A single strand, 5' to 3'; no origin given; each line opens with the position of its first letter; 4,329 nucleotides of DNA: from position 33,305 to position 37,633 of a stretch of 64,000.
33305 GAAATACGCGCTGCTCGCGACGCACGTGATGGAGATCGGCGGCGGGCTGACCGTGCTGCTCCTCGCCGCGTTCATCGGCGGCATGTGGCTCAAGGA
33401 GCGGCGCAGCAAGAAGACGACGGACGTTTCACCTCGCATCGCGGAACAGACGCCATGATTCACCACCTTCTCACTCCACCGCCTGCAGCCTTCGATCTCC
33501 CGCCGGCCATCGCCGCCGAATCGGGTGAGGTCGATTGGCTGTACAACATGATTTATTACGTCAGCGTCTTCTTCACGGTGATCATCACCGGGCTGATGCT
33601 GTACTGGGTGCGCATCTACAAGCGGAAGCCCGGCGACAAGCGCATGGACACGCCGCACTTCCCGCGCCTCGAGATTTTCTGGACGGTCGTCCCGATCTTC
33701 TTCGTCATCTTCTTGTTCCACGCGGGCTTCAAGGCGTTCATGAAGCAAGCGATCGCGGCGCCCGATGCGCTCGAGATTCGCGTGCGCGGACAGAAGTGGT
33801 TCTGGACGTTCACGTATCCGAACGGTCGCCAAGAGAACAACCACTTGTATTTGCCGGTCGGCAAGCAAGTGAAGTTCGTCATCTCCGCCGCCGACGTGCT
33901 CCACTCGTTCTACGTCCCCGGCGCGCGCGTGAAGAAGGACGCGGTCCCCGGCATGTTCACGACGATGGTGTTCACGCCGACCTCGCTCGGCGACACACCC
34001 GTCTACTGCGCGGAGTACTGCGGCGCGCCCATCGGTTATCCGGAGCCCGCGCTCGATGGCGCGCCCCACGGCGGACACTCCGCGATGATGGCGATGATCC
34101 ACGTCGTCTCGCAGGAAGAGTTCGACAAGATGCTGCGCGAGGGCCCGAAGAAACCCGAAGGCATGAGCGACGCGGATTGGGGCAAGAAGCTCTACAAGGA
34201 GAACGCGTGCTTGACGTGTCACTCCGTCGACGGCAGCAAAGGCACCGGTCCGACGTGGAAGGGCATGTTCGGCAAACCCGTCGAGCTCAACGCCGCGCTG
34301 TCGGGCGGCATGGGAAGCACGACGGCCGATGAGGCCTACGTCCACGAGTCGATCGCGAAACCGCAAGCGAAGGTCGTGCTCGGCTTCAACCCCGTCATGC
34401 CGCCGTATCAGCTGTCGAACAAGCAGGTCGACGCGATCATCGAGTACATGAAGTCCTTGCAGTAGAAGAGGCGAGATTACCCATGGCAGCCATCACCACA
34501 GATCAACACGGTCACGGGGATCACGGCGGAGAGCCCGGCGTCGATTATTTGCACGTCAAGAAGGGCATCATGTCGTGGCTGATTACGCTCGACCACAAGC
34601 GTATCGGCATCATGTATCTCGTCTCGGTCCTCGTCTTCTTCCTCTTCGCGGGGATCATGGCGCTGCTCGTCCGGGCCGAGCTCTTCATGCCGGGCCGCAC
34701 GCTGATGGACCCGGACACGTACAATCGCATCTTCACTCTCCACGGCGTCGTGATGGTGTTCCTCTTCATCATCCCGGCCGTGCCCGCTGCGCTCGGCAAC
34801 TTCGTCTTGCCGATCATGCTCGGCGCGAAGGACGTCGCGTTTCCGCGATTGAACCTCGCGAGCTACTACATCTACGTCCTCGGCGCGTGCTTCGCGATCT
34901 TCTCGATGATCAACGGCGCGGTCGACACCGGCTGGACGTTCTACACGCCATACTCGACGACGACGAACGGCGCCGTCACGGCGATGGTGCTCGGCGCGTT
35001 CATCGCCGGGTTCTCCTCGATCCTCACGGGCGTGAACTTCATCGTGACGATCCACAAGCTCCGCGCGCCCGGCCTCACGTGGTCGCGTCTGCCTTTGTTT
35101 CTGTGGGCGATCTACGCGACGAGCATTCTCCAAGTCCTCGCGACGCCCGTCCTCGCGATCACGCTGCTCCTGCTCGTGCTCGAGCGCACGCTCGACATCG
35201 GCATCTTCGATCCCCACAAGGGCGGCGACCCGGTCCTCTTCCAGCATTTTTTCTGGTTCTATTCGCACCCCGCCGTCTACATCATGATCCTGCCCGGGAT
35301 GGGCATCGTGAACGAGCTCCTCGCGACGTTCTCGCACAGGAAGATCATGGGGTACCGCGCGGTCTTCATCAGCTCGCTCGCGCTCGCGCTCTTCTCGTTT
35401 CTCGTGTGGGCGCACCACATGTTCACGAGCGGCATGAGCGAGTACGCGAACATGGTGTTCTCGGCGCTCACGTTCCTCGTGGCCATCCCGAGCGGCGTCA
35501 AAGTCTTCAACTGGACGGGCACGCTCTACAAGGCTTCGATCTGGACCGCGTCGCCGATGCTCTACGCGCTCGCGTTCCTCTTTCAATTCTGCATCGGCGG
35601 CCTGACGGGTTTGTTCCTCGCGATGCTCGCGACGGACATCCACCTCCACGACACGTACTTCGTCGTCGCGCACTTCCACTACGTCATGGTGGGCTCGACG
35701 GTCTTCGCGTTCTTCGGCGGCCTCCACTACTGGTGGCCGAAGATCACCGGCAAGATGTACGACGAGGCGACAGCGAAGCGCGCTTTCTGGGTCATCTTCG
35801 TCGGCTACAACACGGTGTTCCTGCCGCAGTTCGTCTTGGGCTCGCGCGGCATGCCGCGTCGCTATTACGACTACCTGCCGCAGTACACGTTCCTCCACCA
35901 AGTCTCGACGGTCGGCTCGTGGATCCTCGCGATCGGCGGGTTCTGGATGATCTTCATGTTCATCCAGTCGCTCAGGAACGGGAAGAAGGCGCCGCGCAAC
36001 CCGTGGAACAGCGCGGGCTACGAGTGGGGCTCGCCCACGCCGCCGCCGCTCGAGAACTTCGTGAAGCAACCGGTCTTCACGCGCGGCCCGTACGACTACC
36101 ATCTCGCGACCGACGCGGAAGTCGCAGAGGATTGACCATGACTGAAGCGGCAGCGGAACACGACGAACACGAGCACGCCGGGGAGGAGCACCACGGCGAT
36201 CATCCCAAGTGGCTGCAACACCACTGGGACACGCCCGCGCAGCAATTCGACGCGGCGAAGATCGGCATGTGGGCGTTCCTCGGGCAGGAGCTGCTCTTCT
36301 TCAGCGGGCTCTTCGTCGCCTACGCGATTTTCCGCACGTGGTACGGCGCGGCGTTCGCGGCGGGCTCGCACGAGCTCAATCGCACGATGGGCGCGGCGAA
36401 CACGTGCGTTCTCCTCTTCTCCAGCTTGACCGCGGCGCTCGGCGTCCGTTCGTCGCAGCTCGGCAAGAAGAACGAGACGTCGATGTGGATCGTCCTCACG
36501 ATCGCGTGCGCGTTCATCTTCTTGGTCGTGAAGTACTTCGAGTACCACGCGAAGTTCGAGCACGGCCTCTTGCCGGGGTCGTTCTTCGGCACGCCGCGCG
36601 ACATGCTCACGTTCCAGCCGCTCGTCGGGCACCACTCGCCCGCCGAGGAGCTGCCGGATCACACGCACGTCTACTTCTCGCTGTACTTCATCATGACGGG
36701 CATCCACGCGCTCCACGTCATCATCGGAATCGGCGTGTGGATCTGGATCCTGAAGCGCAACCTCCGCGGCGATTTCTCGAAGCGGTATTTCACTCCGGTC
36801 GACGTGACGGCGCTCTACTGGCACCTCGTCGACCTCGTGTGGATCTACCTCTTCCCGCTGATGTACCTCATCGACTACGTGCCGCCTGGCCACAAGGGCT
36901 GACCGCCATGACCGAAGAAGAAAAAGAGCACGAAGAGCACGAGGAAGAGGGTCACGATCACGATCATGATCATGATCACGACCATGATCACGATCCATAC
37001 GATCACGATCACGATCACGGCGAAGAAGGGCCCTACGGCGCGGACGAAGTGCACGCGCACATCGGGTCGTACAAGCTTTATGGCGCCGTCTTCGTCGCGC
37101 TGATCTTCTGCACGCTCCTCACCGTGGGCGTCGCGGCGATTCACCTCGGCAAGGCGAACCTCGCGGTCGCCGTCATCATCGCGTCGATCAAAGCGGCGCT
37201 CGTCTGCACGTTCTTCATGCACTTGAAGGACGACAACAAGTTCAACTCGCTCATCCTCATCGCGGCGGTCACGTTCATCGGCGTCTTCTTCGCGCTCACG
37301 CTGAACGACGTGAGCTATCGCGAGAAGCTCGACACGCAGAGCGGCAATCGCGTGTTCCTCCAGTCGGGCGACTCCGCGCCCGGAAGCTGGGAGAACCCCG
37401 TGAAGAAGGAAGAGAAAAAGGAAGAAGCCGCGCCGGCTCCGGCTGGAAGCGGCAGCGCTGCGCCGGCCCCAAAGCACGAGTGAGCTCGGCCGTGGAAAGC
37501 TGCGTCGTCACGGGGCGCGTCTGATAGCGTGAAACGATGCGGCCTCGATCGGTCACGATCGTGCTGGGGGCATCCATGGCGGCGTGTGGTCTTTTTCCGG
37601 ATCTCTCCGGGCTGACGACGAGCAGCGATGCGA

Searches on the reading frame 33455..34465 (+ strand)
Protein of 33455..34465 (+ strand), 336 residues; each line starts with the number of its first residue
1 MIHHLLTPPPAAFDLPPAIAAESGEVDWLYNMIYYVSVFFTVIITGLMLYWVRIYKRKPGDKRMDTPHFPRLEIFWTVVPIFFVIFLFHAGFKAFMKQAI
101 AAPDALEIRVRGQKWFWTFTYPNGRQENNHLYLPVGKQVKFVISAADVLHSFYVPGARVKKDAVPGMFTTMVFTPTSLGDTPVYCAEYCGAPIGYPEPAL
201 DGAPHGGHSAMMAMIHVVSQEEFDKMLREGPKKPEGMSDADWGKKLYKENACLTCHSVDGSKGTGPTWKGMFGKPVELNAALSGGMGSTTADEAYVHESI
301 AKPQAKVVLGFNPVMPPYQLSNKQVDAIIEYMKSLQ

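Call 37: search_solved_structures(query=window:33455-34465:+, max_evalue=0.001, show_alignments=2)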
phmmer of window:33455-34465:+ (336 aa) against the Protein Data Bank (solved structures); distinct sequences matched with E-value up to 0.001: 56.
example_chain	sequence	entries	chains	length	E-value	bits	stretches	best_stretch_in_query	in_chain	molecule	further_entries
2yev_B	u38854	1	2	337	2e-35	125.6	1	24-335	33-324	CYTOCHROME C OXIDASE SUBUNIT 2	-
1qle_B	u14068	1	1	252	3.7e-20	75.4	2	12-124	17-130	CYTOCHROME C OXIDASE POLYPEPTIDE II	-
1ar1_B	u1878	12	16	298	6.5e-20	74.6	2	12-124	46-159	CYTOCHROME C OXIDASE | Cytochrome c oxidase subunit 2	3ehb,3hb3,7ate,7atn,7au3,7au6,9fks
6pw1_B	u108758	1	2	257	1.6e-19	73.3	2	7-124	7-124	Cytochrome c oxidase subunit 2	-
3om3_B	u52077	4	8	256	1.6e-19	73.3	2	8-124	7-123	Cytochrome c oxidase subunit 2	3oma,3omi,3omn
2gsm_B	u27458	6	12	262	1.7e-19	73.3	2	7-124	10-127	Cytochrome c oxidase subunit 2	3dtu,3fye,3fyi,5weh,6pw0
1m56_B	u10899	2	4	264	2.2e-19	72.8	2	7-124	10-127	CYTOCHROME C OXIDASE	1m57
6ci0_B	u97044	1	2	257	1.2e-18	70.5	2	7-124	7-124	Cytochrome c oxidase subunit 2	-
1w2l_A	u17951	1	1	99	1.3e-18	70.4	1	239-335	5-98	CYTOCHROME OXIDASE SUBUNIT II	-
8iuf_C2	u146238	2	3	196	5.1e-15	58.5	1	32-192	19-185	Cytochrome c oxidase subunit 2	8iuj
5z62_B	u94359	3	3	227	6.6e-14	54.8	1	128-195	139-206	Cytochrome c oxidase subunit 2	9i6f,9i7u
6giq_b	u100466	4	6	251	1e-13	54.2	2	130-191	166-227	Cytochrome c oxidase subunit 2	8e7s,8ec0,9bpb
6hu9_b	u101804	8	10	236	1.3e-13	53.8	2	130-191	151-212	Cytochrome c oxidase subunit 2 | CYTOCHROME C OXIDASE SUBUNIT 2; SYNONYM: CYTOCHROME C OXIDASE POLYPEPTIDE II, COX2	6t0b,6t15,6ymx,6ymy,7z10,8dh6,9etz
8ugi_4B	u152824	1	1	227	1.5e-13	53.7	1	128-195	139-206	Cytochrome c oxidase subunit 2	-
8zo8_C2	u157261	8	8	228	1.5e-13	53.7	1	128-195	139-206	Cytochrome c oxidase subunit 2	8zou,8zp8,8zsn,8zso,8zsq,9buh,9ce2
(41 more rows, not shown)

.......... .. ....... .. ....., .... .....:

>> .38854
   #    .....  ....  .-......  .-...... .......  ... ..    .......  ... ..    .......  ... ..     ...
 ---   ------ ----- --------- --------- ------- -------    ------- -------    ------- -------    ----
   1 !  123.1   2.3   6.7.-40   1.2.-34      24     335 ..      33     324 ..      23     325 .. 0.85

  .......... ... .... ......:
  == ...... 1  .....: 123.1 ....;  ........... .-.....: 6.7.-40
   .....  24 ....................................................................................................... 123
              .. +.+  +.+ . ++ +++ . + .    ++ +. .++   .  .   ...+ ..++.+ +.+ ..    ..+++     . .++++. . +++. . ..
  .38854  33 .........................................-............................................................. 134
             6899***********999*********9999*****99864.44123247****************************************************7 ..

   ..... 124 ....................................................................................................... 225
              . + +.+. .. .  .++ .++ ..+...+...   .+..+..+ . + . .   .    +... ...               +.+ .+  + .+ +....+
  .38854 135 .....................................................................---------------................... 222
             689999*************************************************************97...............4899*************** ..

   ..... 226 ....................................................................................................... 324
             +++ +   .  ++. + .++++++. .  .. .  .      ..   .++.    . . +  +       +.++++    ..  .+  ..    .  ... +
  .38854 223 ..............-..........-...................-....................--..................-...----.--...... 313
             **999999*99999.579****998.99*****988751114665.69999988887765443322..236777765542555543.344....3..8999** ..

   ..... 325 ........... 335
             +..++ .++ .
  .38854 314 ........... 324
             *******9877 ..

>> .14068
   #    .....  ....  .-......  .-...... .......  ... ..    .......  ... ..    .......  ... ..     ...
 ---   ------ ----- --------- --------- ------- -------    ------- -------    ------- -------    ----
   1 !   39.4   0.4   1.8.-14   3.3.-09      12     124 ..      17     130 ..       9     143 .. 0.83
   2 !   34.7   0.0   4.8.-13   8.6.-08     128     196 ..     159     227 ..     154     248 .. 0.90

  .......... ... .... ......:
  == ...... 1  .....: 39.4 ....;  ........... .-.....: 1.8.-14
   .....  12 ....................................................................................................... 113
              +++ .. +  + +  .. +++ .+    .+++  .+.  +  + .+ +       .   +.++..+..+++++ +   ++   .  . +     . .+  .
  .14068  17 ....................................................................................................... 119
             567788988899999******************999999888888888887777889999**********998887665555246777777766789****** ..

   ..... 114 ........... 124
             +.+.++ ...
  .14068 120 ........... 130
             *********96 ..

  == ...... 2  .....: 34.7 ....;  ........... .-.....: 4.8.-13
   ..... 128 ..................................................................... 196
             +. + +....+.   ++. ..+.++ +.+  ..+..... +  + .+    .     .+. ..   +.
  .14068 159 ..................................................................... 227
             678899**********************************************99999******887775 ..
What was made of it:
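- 33455..34465 (+): coxB, subunit II with a fused C-terminal cytochrome c domain (caa3 type). The CuA loop is CAEYCG-17 aa-HSAM. Best match is 2YEV_B (T. thermophilus caa3 subunit IIc) at E=2e-35, covering both domains with a 15-residue gap in the CuA loop (call 37).
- Closest known: Thermus thermophilus caa3 oxidase. Same: It is the best structural homologue of CoxB across both the CuA and cytochrome c domains (call 37).
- caa3 identity: CoxB is best matched by 2YEV_B including the cytochrome c domain (call 37).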

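Call 41: find_homologous_proteins(query=window:33455-34465:+, max_evalue=1e-10)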
Query window:33455-34465:+ (336 aa): 5247 proteins with E <= 1e-10 among 6454 candidates; the best 120 are listed.
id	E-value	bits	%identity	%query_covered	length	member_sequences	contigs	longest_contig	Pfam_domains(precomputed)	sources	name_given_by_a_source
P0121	1.8e-233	792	100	100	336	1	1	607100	PF00116.27,PF02790.21,PF13442.12,PF00034.27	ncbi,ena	-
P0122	8.9e-218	740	92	99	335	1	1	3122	PF00116.27,PF02790.21,PF13442.12,PF00034.27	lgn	-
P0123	8.4e-206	701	87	100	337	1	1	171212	PF00116.27,PF02790.21,PF13442.12,PF00034.27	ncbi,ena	-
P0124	6.4e-201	685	84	100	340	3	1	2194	PF00116.27,PF02790.21,PF13442.12,PF00034.27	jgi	jgi:cytochrome c oxidase subunit 2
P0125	3.5e-200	682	82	100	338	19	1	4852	PF00116.27,PF02790.21,PF13442.12,PF00034.27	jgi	jgi:cytochrome c oxidase subunit II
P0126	1.8e-198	677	83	99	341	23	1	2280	PF00116.27,PF02790.21,PF13442.12,PF00034.27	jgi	jgi:cytochrome c oxidase subunit 2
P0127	2.2e-196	670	82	98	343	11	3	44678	PF00116.27,PF02790.21,PF13442.12,PF00034.27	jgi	jgi:cytochrome c oxidase subunit 2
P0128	2.2e-196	670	82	100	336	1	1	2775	PF00116.27,PF02790.21,PF13442.12,PF00034.27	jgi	-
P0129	1.1e-195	668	82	100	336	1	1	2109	PF00116.27,PF02790.21,PF13442.12,PF00034.27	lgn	-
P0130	9.7e-194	661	80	100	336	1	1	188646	PF00116.27,PF02790.21,PF13442.12,PF00034.27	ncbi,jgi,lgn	ncbi:MAG TPA: cytochrome c oxidase subunit II [Polyangiaceae bacterium]|jgi:cytochrome c oxidase sub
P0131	4.9e-193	659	80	100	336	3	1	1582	PF00116.27,PF02790.21,PF13442.12,PF00034.27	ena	-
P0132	3.8e-189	646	80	99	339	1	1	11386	PF00116.27,PF02790.21,PF13442.12,PF00034.27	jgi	jgi:cytochrome c oxidase subunit 2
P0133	6.6e-188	642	79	99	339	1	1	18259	PF00116.27,PF02790.21,PF13442.12,PF00034.27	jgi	jgi:cytochrome c oxidase subunit 2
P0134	1.1e-181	621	74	100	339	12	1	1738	PF00116.27,PF02790.21,PF13442.12,PF00034.27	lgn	-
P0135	1.5e-181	621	76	99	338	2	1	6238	PF00116.27,PF02790.21,PF13442.12,PF00034.27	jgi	jgi:cytochrome c oxidase subunit 2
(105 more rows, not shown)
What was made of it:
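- A 100% identical CoxB sits on a 607-kb contig held by NCBI and ENA (call 41).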

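Call 42: find_encoding_contigs(protein=P0121, flank=10000, max_places=4)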
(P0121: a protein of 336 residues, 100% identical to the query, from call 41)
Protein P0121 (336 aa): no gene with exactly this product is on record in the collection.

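Call 43: list_cluster_members(proteins=[P0121, P0123])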
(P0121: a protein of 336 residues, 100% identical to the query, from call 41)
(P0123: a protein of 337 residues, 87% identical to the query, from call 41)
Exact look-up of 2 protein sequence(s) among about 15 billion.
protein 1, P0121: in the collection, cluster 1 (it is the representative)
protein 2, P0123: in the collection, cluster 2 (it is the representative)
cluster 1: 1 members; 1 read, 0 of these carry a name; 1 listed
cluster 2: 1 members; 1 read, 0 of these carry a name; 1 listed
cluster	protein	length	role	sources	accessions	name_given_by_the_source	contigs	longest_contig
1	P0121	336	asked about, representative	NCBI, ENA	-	-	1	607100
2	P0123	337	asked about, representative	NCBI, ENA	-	-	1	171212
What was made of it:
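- Tried and rejected: The cluster listing gave no accession (call 43).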

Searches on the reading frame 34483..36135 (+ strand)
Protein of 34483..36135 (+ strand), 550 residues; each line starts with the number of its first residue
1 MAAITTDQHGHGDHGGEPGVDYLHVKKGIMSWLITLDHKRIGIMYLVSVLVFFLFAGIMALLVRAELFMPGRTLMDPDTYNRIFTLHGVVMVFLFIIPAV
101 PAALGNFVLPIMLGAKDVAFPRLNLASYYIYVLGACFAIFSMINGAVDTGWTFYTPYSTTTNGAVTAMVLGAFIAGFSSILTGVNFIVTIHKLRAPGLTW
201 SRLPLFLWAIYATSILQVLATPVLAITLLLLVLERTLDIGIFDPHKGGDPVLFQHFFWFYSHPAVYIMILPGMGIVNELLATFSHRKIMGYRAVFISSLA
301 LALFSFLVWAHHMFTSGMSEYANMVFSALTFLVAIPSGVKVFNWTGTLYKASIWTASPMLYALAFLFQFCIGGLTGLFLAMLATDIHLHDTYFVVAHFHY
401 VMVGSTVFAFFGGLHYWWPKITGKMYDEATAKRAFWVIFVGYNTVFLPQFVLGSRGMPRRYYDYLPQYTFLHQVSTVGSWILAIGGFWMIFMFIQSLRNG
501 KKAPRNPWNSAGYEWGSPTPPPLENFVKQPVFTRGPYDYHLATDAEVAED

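Call 6: search_protein_families(library=pfam, proteins=[window:34483-36135:+], max_evalue=0.01)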
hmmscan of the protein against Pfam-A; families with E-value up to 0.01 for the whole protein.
window:34483-36135:+ (550 aa): 1 family
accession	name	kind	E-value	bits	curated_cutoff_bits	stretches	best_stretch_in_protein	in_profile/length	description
PF00115.25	COX1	-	1.6e-154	515.4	34.8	1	40-481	1-436/436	Cytochrome C and Quinol oxidase polypeptide I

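Call 28: find_encoding_contigs(protein=window:34483-36135:+, flank=10000, max_places=6)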
Protein window:34483-36135:+ (550 aa): no gene with exactly this product is on record in the collection.
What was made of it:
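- Tried and rejected: Exact look-up of the source contig through CoxA and the identical CoxB protein P0121 found nothing on record (calls 28, 42).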

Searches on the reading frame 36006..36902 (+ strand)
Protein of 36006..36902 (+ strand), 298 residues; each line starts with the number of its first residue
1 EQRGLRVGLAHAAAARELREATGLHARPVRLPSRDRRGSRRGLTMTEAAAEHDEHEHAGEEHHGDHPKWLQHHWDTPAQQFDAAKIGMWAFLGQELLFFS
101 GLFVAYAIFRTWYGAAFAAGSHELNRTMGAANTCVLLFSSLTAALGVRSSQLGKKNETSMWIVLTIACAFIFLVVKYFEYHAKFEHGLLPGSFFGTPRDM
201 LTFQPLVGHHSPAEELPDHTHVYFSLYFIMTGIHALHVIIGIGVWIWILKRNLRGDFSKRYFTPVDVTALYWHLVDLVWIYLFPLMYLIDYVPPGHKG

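Call 6: search_protein_families(library=pfam, proteins=[window:36006-36902:+], max_evalue=0.01)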
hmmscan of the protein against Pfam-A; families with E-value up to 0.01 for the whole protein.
window:36006-36902:+ (298 aa): 1 family
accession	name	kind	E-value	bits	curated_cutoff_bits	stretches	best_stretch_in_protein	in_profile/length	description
PF00510.24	COX3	-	2.4e-14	54.3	23.8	2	221-288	188-255/258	Cytochrome c oxidase subunit III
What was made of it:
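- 36138..36902 (+): coxC, subunit III. PF00510 (call 6).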

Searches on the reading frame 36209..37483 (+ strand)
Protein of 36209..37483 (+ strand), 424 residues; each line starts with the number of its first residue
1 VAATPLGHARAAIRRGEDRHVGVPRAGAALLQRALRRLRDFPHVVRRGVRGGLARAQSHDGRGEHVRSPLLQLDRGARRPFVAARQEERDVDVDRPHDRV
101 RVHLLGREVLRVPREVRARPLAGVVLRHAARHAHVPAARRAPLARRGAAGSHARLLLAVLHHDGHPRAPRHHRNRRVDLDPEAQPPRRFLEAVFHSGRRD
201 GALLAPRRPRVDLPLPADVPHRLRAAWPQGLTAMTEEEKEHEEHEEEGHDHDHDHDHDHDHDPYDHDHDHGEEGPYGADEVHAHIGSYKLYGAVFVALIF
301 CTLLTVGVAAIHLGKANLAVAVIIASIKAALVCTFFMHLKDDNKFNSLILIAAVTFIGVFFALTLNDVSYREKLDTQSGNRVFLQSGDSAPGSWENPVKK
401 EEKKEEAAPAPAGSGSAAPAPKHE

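Call 6: search_protein_families(library=pfam, proteins=[window:36209-37483:+], max_evalue=0.01)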
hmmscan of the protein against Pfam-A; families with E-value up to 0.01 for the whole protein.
window:36209-37483:+ (424 aa): 1 family
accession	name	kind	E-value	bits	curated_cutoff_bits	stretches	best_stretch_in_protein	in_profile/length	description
PF03626.19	COX4_pro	-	2.1e-13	50.9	28.9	1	294-361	3-71/72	Prokaryotic Cytochrome C oxidase subunit IV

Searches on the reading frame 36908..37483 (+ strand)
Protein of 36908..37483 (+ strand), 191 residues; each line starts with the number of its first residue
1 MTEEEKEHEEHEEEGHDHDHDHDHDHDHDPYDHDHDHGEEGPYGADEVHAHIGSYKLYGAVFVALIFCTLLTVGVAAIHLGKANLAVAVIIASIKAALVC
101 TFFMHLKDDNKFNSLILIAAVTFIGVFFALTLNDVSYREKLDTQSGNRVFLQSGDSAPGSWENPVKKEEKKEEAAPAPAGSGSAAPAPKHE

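Call 12: search_protein_families(library=ncbifam, proteins=[window:36908-37483:+], max_evalue=0.01)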
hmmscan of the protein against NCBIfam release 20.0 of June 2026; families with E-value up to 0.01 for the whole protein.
window:36908-37483:+ (191 aa): 1 family
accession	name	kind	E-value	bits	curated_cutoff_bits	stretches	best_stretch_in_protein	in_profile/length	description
TIGR02229.1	caa3_sub_IV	subfamily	2.3e-17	63.6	37.25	1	49-138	1-92/92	caa(3)-type oxidase, subunit IV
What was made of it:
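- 36908..37483 (+): coxD, caa3 subunit IV with a His/Asp-repeat N-terminus. TIGR02229 caa3_sub_IV scores 63.6 bits against a cut-off of 37.25 (call 12).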
